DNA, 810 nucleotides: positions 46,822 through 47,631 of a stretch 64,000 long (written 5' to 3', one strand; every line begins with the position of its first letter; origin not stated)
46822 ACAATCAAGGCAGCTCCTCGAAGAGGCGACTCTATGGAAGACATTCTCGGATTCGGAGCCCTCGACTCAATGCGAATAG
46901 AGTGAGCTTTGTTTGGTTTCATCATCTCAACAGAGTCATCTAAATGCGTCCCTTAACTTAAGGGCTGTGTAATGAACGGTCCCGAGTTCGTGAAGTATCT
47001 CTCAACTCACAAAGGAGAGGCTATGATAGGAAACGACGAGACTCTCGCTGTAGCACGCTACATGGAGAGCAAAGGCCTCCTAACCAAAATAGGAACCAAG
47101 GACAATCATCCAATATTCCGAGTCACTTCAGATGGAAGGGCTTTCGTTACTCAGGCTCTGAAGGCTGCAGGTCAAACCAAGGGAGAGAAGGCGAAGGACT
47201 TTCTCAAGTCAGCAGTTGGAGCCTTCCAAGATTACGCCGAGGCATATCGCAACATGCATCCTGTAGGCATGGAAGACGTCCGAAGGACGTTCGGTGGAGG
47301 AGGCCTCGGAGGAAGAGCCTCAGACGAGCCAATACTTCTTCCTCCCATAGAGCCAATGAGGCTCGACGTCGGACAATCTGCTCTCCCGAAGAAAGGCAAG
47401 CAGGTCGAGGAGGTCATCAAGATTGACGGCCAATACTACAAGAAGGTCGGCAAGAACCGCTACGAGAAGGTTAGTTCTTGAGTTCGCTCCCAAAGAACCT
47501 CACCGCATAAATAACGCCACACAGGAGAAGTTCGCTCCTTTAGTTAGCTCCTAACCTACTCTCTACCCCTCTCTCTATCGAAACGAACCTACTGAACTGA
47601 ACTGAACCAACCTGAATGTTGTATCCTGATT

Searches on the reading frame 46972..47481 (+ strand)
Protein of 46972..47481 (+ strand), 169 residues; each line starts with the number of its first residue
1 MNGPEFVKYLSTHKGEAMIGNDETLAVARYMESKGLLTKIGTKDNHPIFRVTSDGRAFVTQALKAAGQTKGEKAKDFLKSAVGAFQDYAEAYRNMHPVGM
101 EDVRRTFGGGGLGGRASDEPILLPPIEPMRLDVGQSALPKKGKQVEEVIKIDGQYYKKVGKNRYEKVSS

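Call 13: search_protein_families(library=pfam, proteins=[window:46972-47481:+], max_evalue=0.01)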
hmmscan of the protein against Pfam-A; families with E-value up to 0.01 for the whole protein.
window:46972-47481:+ (169 aa): 0 families

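Call 22: find_related_loci(query=window:46972-47481:+, collection=viral_contigs, flank=5000)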
Query window:46972-47481:+ (169 aa) in viral_contigs; peptide patterns used: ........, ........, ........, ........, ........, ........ (x = any residue, [..] = any of these).
14 stretches matched a pattern, but none encodes a relative of the query by tblastn (E <= 1e-3).

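Call 24: find_homologous_proteins(query=window:46972-47481:+, max_evalue=0.001)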
Query window:46972-47481:+ (169 aa): 1 proteins with E <= 0.001 among 35 candidates.
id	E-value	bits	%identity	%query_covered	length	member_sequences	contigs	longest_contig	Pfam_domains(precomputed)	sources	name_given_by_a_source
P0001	2.4e-106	371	100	100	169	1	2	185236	-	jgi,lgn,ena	jgi:hypothetical protein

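Call 25: find_encoding_contigs(protein=P0001, flank=10000, max_places=6)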
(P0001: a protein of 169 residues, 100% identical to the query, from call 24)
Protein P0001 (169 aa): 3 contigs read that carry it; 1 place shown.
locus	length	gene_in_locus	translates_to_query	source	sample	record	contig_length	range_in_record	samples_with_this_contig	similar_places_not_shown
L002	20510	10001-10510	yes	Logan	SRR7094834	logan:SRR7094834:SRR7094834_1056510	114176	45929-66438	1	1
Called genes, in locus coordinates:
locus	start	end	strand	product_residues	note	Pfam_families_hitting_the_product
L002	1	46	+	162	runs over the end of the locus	-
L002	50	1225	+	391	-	-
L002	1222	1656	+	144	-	-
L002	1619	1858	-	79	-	-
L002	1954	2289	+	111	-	-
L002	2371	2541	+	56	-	-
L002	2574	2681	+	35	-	-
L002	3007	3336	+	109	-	-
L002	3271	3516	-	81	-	-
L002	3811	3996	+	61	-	-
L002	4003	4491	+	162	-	-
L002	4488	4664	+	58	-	-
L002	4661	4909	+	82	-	-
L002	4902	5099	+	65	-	-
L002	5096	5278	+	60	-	-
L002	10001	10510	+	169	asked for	-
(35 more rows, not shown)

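Call 44: search_solved_structures(query=window:46972-47481:+, max_evalue=10)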
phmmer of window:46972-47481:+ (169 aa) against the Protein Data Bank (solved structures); distinct sequences matched with E-value up to 10: 7.
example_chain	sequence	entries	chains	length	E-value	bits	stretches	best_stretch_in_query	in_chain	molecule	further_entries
6fd2_B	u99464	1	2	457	0.24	14.8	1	101-131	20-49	Putative apramycin biosynthetic oxidoreductase 4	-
4ewj_A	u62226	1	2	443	0.42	14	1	26-74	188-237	Enolase 2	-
8dg4_E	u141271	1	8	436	0.57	13.6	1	25-74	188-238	Enolase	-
7ugu_G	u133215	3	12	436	0.69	13.3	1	25-74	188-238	Enolase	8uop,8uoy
3zlf_A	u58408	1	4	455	0.74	13.2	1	25-74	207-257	ENOLASE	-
3zlh_A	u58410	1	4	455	0.74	13.2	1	25-74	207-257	ENOLASE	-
3zlg_A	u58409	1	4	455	0.75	13.2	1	25-74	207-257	ENOLASE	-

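Call 68: predict_structure(alignment_id=A2)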
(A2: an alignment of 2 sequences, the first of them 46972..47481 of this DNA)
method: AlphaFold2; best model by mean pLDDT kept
length: 169 residues; sequences in the alignment: 2
mean_pLDDT: 52.5   pTM: 0.37
mean pLDDT of the five models: 52.5, 51.5, 50.5, 48.0, 47.4
residues with pLDDT >= 90: 0; 70-90: 39; 50-70: 49; < 50: 81
segments of 3 or more residues with pLDDT < 50: 1-3, 72-145
pLDDT, mean of each block of 10 residues (from residue 1): 52 66 70 79 81 71 53 46 45 38 31 28 25 30 46 68 64
secondary structure, 60 per line:
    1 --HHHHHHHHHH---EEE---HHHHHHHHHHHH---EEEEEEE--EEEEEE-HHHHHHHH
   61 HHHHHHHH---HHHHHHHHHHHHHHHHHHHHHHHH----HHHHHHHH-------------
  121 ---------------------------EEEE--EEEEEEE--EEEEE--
elements in order: H3-12 E16-18 H22-33 E37-43 E46-51 H53-68 H72-95 H100-107 E148-151 E154-160 E163-167

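Call 70: fold_search(model_id=the predicted structure, library=pdb)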
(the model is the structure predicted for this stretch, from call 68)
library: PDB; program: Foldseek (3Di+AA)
matches with E <= 10: 656; with E <= 0.001: 0
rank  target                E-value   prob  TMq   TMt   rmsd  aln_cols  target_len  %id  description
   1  8r57_K                4.0e-02  1.00  0.32  0.62   2.2        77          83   19  CryoEM structure of wheat 40S ribosomal subunit, head domain (released 2023-12-27)
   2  3j7a_O                6.6e-02  1.00  0.29  0.59   2.3        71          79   11  Cryo-EM structure of the Plasmodium falciparum 80S ribosome bound to the anti-protozoan drug emetine, small subunit (released 2014-07-16)
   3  8za5_B                7.0e-02  0.91  0.32  0.38   9.8       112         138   13  Crystal structure of HsmR (released 2025-10-29)
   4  6qh0_C                7.9e-02  0.77  0.27  0.40  12.7        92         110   17  The complex structure of hsRosR-S5 (VNG0258H/RosR-S5) (released 2019-07-10)
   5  2jtv_MODEL_1_A        9.0e-02  0.99  0.30  0.70   2.2        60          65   12  Solution Structure of protein RPA3401, Northeast Structural Genomics Consortium Target RpT7, Ontario Center fo (released 2007-10-09)
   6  7wh4_A                9.0e-02  0.84  0.26  0.40   7.0        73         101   25  Crystal structure of the PadR-family transcriptional regulator Rv3488 of Mycobacterium tuberculosis H37Rv in complex w (released 2022-02-09)
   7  5zi8_B                9.5e-02  0.85  0.27  0.42   7.1        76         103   25  Crystal structure of the PadR-family transcriptional regulator Rv3488 of Mycobacterium tuberculosis H37Rv in complex w (released 2018-10-17)
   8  8auv_l                1.1e-01  0.99  0.31  0.56   2.0        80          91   19  Cryo-EM structure of the plant 40S subunit (released 2023-06-07)
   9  8a3w_SN               1.1e-01  0.99  0.31  0.52   2.2        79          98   13  CRYO-EM STRUCTURE OF LEISHMANIA MAJOR 80S RIBOSOME : WILD TYPE (released 2023-12-20)
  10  6qfd_C                1.2e-01  0.69  0.26  0.38  12.7        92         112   17  The complex structure of hsRosR-S4 (vng0258/RosR-S4) (released 2019-07-10)
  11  5e1z                  1.3e-01  0.89  0.35  0.35  10.3       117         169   14  Crystal structure of the organohalide sensing RdhR-CbdbA1625 transcriptional regulator in the 2,4-dichlorophenol bound f (released 2016-10-05)
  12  8yli_B                1.3e-01  0.60  0.26  0.27  13.4       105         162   10  Crystal structure of Pectobacterium atrosepticum PecS in complex with operator DNA (released 2024-11-13)
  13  9j9h_x                1.4e-01  0.99  0.31  0.52   2.0        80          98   12  High-resolution cryo-EM structure of the Plasmodium falciparum 80S ribosome bound to RACK1 and E-tRNA (released 2025-06-04)
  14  7el3_B                1.4e-01  0.80  0.32  0.39   9.7       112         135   13  Crystal structure of HpaR-DNA complex from Acinetobacter baumannii (released 2022-01-19)
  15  9h3g_AI               1.5e-01  0.99  0.32  0.56   2.3        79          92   18  Structure of the Arabidopsis thaliana 80S ribosome in complex with P- and E-site tRNAs and mRNA (released 2026-02-04)
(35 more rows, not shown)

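Call 71: search_protein_representatives(alignment_id=A2)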
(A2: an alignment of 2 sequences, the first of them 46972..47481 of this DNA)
Query: 2 sequences, 169 profile positions. Proteins with E-value up to 0.001 (for the whole library): 24; up to 1e-10: 11; up to 1e-30: 2. The best 24 are listed.
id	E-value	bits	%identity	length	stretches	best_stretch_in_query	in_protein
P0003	2.9e-44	167.6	-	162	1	1-161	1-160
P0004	2.1e-34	135.5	-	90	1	1-84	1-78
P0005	2.7e-26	109.1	-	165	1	1-159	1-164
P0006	1.6e-24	103.4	-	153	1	1-160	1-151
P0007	1.0e-18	84.4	-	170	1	1-158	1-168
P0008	1.1e-15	74.6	-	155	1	2-158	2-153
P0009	5.6e-15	72.3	-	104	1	1-103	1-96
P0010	1.8e-13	67.4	-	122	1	1-105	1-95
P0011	4.5e-13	66.1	-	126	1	2-107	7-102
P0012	5.1e-12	62.7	-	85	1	1-57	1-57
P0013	5.4e-12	62.6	-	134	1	1-118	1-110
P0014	2.3e-10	57.3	-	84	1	1-57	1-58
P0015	3.0e-10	56.9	-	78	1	8-57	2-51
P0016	1.2e-09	55.0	-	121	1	6-107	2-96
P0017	3.1e-09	53.6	-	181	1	2-119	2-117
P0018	5.5e-09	52.8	-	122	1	1-71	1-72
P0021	4.9e-07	46.5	-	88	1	8-57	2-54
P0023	1.1e-06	45.4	-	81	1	10-59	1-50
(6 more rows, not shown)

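Call 74: find_homologous_proteins(query=A3, max_evalue=0.001)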
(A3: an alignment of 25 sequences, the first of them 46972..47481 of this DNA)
Query A3 (25 sequences) (169 aa, profile of the alignment): 11 proteins with E <= 0.001 among 2980 candidates.
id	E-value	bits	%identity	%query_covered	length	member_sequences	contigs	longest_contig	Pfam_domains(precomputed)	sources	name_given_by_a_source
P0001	5.7e-34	136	100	100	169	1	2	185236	-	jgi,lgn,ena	jgi:hypothetical protein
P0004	4.1e-23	100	25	28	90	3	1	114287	-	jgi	-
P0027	9.4e-22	96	41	34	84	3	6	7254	-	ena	-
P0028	1.3e-21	96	41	34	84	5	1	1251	-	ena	-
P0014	1.1e-20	93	25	20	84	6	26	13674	-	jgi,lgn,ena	jgi:hypothetical protein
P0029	1.4e-20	92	38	41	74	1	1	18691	-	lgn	-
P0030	6.5e-20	90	38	34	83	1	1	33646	-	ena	-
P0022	9.5e-20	90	41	33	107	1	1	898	-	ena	-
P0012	1.5e-19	89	33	31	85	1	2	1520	-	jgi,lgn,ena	-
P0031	8.9e-18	83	29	31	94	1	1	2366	-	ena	-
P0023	1.0e-14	73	32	30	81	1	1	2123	-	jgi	jgi:DNA-binding PadR family transcriptional regulator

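Call 75: find_encoding_contigs(protein=P0030, flank=10000, max_places=3)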
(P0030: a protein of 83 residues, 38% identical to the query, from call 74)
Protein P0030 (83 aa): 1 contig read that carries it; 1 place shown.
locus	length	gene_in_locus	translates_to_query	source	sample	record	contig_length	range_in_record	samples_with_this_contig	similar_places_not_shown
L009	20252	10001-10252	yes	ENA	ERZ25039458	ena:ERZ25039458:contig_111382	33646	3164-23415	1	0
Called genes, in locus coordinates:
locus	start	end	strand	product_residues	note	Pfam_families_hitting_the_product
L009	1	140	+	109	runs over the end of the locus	-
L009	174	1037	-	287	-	PF01080:Presenilin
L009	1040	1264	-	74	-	-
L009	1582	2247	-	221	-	-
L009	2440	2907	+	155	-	-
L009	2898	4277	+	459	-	-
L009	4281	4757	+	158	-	-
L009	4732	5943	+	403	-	PF14528:LAGLIDADG_3 (faint)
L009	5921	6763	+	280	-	-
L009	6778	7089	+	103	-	-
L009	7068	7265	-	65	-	-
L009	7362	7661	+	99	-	-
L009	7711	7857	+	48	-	-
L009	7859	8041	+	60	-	-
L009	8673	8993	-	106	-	PF18902:DUF5658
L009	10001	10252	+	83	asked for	-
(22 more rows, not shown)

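Call 76: find_encoding_contigs(protein=P0029, flank=10000, max_places=3)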
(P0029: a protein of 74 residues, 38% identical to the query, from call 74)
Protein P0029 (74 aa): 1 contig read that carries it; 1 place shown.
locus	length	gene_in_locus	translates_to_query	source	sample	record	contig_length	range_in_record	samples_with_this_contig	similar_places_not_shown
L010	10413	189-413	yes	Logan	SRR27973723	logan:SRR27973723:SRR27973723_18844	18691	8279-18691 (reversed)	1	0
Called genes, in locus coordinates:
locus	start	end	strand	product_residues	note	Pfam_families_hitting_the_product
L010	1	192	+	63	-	?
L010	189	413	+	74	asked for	-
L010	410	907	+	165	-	-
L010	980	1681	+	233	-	-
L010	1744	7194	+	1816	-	-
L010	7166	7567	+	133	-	-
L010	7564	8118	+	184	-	-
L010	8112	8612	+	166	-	-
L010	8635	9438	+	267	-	-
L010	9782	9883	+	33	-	-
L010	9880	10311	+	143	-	-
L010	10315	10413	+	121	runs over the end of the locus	PF04266:ASCH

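Call 77: find_encoding_contigs(protein=P0014, flank=10000, max_places=6)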
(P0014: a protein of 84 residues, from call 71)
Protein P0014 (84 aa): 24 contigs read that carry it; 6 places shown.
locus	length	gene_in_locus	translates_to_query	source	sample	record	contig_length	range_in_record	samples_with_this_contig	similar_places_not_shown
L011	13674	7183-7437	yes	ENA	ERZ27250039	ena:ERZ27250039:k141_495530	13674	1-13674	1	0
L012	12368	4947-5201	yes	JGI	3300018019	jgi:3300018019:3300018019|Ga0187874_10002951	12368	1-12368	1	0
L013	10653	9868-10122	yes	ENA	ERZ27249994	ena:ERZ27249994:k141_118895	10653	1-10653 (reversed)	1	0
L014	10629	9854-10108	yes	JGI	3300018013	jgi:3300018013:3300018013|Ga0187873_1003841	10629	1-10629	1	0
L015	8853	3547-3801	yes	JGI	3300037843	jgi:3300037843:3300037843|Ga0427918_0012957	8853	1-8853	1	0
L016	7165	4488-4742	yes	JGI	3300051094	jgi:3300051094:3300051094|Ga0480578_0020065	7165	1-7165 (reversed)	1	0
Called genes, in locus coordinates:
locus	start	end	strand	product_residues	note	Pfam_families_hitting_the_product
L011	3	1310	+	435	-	?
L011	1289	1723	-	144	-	-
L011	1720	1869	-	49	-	-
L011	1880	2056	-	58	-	-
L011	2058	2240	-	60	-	-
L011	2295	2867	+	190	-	-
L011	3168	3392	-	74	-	-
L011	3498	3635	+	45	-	-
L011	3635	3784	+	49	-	-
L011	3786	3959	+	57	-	-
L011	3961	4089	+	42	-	-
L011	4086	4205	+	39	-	-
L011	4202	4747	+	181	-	-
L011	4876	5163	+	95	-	-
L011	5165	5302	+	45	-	-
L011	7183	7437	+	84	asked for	-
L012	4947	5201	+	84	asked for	-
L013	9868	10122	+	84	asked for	-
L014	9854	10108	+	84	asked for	-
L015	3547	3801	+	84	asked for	-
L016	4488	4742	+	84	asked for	-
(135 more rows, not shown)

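Call 81: find_encoding_contigs(protein=P0003, flank=10000, max_places=4)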
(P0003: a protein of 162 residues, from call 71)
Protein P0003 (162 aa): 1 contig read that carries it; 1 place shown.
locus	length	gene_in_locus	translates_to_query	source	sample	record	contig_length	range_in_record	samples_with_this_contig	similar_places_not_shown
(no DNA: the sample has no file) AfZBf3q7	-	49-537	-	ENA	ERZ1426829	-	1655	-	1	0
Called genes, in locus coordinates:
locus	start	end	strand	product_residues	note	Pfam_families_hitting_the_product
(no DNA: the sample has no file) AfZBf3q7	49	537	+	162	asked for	-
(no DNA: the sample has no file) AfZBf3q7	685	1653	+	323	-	?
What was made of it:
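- Tried and rejected: The closest homologue of 46972 (P0003, 57% identity) lies on a 1.6-kb contig with no DNA available (call 81).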

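Call 82: find_encoding_contigs(protein=P0006, flank=10000, max_places=4)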
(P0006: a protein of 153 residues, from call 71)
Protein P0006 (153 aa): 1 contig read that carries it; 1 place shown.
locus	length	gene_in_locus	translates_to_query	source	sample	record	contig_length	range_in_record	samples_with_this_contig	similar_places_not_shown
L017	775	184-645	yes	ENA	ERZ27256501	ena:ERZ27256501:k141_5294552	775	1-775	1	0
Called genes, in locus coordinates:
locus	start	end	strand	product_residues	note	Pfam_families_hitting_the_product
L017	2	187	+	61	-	?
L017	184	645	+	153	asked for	-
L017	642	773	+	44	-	?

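Call 83: find_encoding_contigs(protein=P0005, flank=10000, max_places=4)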
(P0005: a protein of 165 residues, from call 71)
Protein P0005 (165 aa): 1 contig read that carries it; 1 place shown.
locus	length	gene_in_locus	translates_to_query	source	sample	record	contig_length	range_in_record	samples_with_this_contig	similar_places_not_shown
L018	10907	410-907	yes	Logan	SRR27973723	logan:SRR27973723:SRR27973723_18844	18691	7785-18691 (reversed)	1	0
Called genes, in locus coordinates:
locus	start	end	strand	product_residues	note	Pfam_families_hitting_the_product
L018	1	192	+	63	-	?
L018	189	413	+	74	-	-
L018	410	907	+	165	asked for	-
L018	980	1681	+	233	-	-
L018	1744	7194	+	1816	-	-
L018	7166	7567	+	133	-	-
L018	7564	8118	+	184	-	-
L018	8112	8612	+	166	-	-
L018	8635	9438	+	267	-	-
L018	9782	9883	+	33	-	-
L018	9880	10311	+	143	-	-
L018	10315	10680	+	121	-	PF04266:ASCH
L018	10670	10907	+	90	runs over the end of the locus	-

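Call 95: predict_structure(alignment_id=A4)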
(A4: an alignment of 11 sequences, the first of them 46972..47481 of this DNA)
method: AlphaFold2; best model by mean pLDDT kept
length: 169 residues; sequences in the alignment: 11
mean_pLDDT: 64.4   pTM: 0.41
mean pLDDT of the five models: 64.4, 61.7, 61.1, 60.4, 58.2
residues with pLDDT >= 90: 14; 70-90: 58; 50-70: 35; < 50: 62
segments of 3 or more residues with pLDDT < 50: 67-83, 95-111, 116-118, 127-143
pLDDT, mean of each block of 10 residues (from residue 1): 67 79 82 88 91 78 55 44 50 48 44 49 46 41 65 88 83
secondary structure, 60 per line:
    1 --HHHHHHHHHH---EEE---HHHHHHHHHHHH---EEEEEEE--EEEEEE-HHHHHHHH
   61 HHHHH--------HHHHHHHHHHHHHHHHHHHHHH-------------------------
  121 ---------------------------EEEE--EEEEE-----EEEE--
elements in order: H3-12 E16-18 H22-33 E37-43 E46-51 H53-65 H74-95 E148-151 E154-158 E164-167

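Call 97: search_protein_families(library=pfam, alignment_id=A3, max_evalue=0.1)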
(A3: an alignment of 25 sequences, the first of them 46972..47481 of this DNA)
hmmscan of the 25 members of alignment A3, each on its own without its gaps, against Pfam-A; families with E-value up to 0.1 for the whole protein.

A. member 1, window:46972-47481:+ (169 aa): 1 family
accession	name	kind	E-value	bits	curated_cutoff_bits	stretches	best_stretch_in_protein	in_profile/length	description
PF20600.3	ExoX-like_C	-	0.022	14.6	26.5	1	141-157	7-23/30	Exodeoxyribonuclease X-like C-terminal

B. families by the number of members that match (of 25 scanned): 10 families
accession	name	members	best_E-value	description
PF07381.18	EarA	9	7.8e-07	EarA-like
PF04458.17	DUF505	4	0.014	Protein of unknown function (DUF505)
PF14277.12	DUF4364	3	0.0025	Domain of unknown function (DUF4364)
PF20600.3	ExoX-like_C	1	0.022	Exodeoxyribonuclease X-like C-terminal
PF22294.1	DUF6966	1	0.023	Domain of unknown function (DUF6966)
PF03501.21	S10_plectin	1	0.025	Plectin/S10 domain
PF24192.1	DUF7417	1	0.03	Domain of unknown function (DUF7417)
PF13463.12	HTH_27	1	0.032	Winged helix DNA-binding domain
PF03551.20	PadR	1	0.055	Transcriptional regulator PadR-like family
PF09382.16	RQC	1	0.077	RQC domain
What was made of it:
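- EarA-like hits occur in 9 of 25 members of the winged-helix family (call 97).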

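Call 99: search_protein_families(library=pfam, proteins=[P0004, P0012, P0014, P0015, P0021, P0023, P0010, P0018, P0030, P0031], max_evalue=0.1)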
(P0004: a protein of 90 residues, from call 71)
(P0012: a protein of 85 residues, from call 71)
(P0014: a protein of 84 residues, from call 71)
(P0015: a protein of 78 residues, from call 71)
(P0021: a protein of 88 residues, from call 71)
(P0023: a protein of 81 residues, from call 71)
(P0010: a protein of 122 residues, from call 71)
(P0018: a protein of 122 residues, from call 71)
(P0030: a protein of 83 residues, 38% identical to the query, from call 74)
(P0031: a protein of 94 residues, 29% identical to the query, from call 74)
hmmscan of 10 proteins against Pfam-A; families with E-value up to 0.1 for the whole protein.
P0004 (90 aa): 1 family
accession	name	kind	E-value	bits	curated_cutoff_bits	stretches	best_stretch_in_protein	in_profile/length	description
PF07381.18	EarA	-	0.018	15.3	22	1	10-58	38-86/90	EarA-like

P0012 (85 aa): 0 families

P0014 (84 aa): 2 families
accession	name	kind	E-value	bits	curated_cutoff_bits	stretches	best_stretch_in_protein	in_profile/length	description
PF04458.17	DUF505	-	0.081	11.7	28.7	1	29-71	372-415/622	Protein of unknown function (DUF505)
PF07381.18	EarA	-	0.088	13.1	22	0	20-58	48-85/90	EarA-like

P0015 (78 aa): 1 family
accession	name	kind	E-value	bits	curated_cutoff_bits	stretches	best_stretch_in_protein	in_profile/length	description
PF07381.18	EarA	-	0.072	13.4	22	1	10-51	44-85/90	EarA-like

P0021 (88 aa): 0 families

P0023 (81 aa): 2 families
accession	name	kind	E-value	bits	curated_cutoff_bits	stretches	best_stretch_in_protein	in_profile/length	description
PF14277.12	DUF4364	-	0.0046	17.2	26.9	1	17-72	38-93/162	Domain of unknown function (DUF4364)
PF07381.18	EarA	-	0.0048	17.1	22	1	11-51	48-88/90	EarA-like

P0010 (122 aa): 2 families
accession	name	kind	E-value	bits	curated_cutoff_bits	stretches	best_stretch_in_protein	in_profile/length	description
PF04458.17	DUF505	-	0.026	13.4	28.7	1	29-61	372-404/622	Protein of unknown function (DUF505)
PF03551.20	PadR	-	0.055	13.9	27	1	29-61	39-74/75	Transcriptional regulator PadR-like family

P0018 (122 aa): 0 families

P0030 (83 aa): 2 families
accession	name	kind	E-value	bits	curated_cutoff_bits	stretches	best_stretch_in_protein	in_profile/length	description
PF07381.18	EarA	-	0.035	14.4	22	1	17-58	45-85/90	EarA-like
PF03551.20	PadR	-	0.038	14.4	27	1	29-60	39-73/75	Transcriptional regulator PadR-like family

P0031 (94 aa): 0 families
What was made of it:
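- On EarA-like family PF07381: 9 of 25 relatives match at E <= 0.1, the best at 7.8e-7 (calls 97, 99).
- Closest known: EarA-like. Different: The window proteins do not reach the Pfam cut-off (45794: 15.3 bits against 22; 46972: no hit) (calls 97, 99).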
